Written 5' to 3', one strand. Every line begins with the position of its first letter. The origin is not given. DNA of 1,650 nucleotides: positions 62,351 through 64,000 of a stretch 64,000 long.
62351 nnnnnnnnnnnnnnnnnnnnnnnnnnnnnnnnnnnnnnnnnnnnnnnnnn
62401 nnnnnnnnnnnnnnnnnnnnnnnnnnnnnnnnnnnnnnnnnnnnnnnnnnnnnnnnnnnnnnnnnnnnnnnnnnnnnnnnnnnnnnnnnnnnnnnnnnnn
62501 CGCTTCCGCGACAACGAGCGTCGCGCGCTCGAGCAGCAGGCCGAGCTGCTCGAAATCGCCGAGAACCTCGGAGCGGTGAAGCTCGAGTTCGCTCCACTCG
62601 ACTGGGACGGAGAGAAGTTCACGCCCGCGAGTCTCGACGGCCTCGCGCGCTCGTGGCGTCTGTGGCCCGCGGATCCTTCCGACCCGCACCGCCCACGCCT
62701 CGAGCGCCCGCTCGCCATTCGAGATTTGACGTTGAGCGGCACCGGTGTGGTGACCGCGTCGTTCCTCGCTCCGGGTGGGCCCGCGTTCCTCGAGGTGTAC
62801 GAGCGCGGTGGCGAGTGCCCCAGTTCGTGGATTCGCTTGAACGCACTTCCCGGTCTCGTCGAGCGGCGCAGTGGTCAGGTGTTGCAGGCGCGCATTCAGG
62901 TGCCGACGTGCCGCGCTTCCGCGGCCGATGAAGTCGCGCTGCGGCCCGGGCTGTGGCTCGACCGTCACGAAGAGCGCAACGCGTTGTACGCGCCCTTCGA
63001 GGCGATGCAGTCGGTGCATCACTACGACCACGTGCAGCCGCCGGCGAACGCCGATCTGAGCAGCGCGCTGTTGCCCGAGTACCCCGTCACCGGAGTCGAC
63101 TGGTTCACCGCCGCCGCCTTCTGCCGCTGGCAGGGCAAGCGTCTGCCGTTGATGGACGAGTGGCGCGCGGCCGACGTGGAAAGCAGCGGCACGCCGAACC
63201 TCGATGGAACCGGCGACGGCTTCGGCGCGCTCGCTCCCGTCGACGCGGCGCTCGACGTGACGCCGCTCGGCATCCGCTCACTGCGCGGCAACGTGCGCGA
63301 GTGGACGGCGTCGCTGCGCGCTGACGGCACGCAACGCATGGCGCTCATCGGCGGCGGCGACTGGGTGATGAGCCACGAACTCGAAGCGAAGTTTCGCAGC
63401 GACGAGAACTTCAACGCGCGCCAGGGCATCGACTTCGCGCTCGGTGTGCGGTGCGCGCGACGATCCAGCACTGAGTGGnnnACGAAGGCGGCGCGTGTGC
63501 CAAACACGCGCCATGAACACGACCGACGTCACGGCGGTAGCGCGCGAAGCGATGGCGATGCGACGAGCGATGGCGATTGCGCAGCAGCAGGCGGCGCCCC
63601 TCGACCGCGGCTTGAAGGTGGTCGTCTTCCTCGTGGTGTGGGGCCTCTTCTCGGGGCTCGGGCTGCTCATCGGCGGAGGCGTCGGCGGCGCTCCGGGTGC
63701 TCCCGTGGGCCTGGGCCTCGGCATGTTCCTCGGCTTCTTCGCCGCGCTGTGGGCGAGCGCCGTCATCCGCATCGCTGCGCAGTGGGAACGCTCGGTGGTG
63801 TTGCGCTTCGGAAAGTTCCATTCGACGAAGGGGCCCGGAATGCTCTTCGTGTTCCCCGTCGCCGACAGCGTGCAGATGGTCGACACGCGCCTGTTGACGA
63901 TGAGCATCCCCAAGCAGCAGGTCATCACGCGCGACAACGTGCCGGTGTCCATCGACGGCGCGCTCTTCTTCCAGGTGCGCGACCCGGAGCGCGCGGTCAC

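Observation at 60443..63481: Ser/Thr kinase - P-loop STAND-like NTPase - TM - FGE-sulfatase domain fusion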

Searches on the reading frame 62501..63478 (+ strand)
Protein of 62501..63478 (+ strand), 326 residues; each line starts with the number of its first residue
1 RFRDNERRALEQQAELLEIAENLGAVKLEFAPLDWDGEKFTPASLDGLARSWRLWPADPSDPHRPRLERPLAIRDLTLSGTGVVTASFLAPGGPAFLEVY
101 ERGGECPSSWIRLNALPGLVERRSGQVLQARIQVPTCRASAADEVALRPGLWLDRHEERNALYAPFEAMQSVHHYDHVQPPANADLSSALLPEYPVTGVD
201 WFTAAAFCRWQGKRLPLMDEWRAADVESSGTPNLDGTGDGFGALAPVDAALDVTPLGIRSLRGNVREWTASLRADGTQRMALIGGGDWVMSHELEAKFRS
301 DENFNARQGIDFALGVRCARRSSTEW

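Call 40: predict_structure(alignment_id=A2)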
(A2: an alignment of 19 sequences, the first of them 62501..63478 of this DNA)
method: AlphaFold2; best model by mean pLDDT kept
length: 326 residues; sequences in the alignment: 19
mean_pLDDT: 79.9   pTM: 0.85
mean pLDDT of the five models: 79.9, 78.8, 78.6, 76.5, 73.5
residues with pLDDT >= 90: 101; 70-90: 148; 50-70: 69; < 50: 8
segments of 3 or more residues with pLDDT < 50: none
pLDDT, mean of each block of 10 residues (from residue 1): 85 77 90 83 69 90 89 64 80 93 87 92 92 91 88 90 93 87 83 89 92 89 67 51 71 72 74 60 70 63 54 86 69
secondary structure, 60 per line:
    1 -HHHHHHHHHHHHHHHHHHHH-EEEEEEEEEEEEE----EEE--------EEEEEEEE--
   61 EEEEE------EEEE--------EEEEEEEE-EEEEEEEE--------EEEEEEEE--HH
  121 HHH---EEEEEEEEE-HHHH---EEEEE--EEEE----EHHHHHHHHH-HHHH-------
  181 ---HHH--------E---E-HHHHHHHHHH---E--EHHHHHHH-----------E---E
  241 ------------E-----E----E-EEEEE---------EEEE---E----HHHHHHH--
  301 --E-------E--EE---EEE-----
elements in order: H2-21 E23-35 E40-42 E51-58 E61-65 E72-75 E84-91 E93-100 E109-116 H119-123 E127-135 H137-140 E144-148 E151-154 H160-168 H170-173 H201-210 H218-224 E266-270 E280-283 H292-298 E319-321

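Call 45: fold_search(model_id=the predicted structure, library=pdb)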
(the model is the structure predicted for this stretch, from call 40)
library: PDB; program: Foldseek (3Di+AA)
matches with E <= 10: 497; with E <= 0.001: 40
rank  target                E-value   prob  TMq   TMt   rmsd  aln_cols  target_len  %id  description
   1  2aft_X                5.0e-07  1.00  0.40  0.47   9.1       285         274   18  Formylglycine generating enzyme C336S mutant (released 2005-12-13)
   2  6s07_A                6.4e-07  1.00  0.40  0.42  15.8       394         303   16  Structure of formylglycine-generating enzyme at 1.04 A in complex with copper and substrate reveals an acidic pocket f (released 2019-06-26)
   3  2q17_B                8.1e-07  1.00  0.39  0.43  13.0       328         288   18  Formylglycine Generating Enzyme from Streptomyces coelicolor (released 2008-04-01)
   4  2afy_X                9.2e-07  1.00  0.39  0.45   9.8       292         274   20  Formylglycine generating enzyme C341S mutant (released 2005-12-13)
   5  6muj_D                9.2e-07  1.00  0.39  0.43  12.9       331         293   18  Formylglycine generating enzyme bound to copper (released 2019-02-27)
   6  2q17_D                9.7e-07  1.00  0.39  0.43  12.9       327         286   17  Formylglycine Generating Enzyme from Streptomyces coelicolor (released 2008-04-01)
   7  6xtp_A                9.7e-07  1.00  0.38  0.42  16.3       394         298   16  Crystal structure reveals non-coordinative binding of O2 to the copper center of the formylglycine-generating enzyme - (released 2021-01-27)
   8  1y1e                  1.0e-06  1.00  0.39  0.46  10.4       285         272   18  human formylglycine generating enzyme (released 2005-05-31)
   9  1y1h_X                1.0e-06  1.00  0.39  0.46   9.0       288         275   19  human formylglycine generating enzyme, oxidised Cys refined as hydroperoxide (released 2005-05-31)
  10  5nyy                  1.2e-06  1.00  0.39  0.45   8.4       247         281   20  Formylglycine generating enzyme from T. curvata in complex with Cd(II) (released 2017-06-07)
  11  6xtq_A                1.2e-06  1.00  0.39  0.42  15.6       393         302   16  Crystal structure reveals non-coordinative binding of O2 to the copper center of the formylglycine-generating enzyme - (released 2021-01-27)
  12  1y1j_X                1.4e-06  1.00  0.38  0.45  10.9       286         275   20  human formylglycine generating enzyme, sulfonic acid/desulfurated form (released 2005-05-31)
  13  5ssx_A                1.4e-06  1.00  0.39  0.44   9.4       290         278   19  Crystal Structure human formylglycine generating enzyme E130D mutant (released 2023-08-23)
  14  5nxl                  1.5e-06  1.00  0.39  0.44   6.8       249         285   22  Formylglycine generating enzyme from T. curvata in complex with Ag(I) (released 2017-06-07)
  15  6muj_B                1.6e-06  1.00  0.40  0.44  12.5       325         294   18  Formylglycine generating enzyme bound to copper (released 2019-02-27)
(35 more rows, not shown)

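Call 46: search_solved_structures(query=A2, max_evalue=0.01, show_alignments=2)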
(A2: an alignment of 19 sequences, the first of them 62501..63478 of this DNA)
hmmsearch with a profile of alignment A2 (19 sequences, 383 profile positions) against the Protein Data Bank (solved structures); distinct sequences matched with E-value up to 0.01: 33.
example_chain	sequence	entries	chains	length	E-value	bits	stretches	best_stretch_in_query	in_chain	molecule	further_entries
1y4j_A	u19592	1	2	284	3.1e-30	108.7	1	226-380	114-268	Sulfatase modifying factor 2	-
31dc_A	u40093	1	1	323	1.3e-26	96.8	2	224-379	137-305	Formylglycine-generating enzyme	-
2aft_X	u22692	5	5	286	1.4e-26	96.6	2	224-379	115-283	Sulfatase modifying factor 1 | Sulfatase-modifying factor 1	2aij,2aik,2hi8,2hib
2afy_X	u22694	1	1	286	2.6e-26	95.7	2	224-379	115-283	Sulfatase modifying factor 1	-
5ssy_A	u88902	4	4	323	6.8e-26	94.4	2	224-379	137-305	Formylglycine-generating enzyme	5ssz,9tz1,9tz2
1y1e_X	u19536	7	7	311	7.3e-26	94.3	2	224-379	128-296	C-alpha-formyglycine-generating enzyme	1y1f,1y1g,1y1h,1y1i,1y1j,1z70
2aii_X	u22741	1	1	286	8e-26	94.1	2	224-379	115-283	Sulfatase modifying factor 1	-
5ssx_A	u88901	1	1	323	5.8e-25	91.3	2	224-379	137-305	Formylglycine-generating enzyme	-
8aru_A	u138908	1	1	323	1.6e-24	89.8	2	224-379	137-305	Formylglycine-generating enzyme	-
6s07_A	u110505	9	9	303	1.6e-23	86.6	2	224-332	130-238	Formylglycine-generating enzyme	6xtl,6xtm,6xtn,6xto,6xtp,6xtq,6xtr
5nxl_A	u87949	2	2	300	2.4e-23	86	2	224-332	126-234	Non-specific serine/threonine protein kinase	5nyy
6muj_A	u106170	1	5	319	6.3e-22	81.3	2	215-380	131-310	Formylglycine-generating enzyme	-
2q17_A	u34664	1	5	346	8.8e-22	80.8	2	215-380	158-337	formylglycine generating enzyme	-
8ux5_A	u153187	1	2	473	3.8e-21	78.7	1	225-329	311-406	Selenoxide synthase OvsA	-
8u41_A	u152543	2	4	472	4.2e-21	78.6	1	225-329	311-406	Selenoxide synthase OvsA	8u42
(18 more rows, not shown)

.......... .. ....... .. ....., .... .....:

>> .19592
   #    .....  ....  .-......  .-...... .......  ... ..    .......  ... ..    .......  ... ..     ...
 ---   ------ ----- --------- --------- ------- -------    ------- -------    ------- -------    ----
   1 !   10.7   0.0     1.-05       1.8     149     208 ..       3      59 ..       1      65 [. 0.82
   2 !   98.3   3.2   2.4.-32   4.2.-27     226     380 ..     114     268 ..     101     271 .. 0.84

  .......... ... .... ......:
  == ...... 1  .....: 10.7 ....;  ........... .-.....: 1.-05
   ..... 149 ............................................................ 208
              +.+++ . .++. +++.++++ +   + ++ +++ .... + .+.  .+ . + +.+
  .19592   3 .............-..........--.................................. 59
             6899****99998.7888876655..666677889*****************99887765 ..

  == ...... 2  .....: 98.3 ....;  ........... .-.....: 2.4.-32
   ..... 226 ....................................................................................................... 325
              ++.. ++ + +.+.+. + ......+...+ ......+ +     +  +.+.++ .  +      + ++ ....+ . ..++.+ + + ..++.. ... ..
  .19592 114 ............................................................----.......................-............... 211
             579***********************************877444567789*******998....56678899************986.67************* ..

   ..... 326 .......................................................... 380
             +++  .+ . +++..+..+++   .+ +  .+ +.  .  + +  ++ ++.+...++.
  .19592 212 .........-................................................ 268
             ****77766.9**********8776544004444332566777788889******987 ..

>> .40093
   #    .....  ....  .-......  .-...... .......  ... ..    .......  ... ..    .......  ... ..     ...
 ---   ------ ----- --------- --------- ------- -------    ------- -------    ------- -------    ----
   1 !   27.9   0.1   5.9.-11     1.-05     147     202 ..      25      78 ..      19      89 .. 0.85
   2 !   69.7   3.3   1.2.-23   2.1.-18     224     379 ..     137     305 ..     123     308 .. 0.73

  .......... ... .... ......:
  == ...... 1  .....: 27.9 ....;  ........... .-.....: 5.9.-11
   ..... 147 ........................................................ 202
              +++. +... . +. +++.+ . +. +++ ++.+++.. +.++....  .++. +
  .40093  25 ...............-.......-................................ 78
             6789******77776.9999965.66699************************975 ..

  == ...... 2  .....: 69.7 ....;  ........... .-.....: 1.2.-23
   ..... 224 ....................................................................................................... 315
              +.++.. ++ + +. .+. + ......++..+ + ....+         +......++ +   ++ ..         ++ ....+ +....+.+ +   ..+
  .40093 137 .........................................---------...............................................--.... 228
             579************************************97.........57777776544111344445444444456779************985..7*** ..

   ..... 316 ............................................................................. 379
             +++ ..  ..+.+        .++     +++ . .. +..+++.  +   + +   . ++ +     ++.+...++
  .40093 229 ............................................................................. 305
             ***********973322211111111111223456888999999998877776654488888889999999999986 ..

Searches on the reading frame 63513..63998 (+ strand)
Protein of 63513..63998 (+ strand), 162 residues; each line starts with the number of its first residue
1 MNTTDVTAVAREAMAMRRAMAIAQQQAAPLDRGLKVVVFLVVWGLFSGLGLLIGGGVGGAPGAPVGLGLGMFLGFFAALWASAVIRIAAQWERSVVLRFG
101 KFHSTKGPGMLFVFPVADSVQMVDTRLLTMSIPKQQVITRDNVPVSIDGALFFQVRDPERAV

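Call 25: search_protein_families(library=pfam, proteins=[window:63513-63998:+], max_evalue=1)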
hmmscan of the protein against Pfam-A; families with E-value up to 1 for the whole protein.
window:63513-63998:+ (162 aa): 1 family
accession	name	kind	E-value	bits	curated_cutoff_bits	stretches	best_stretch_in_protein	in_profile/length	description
PF01145.31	Band_7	-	6.6e-16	59.3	23.6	1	88-161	3-77/176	SPFH domain / Band 7 family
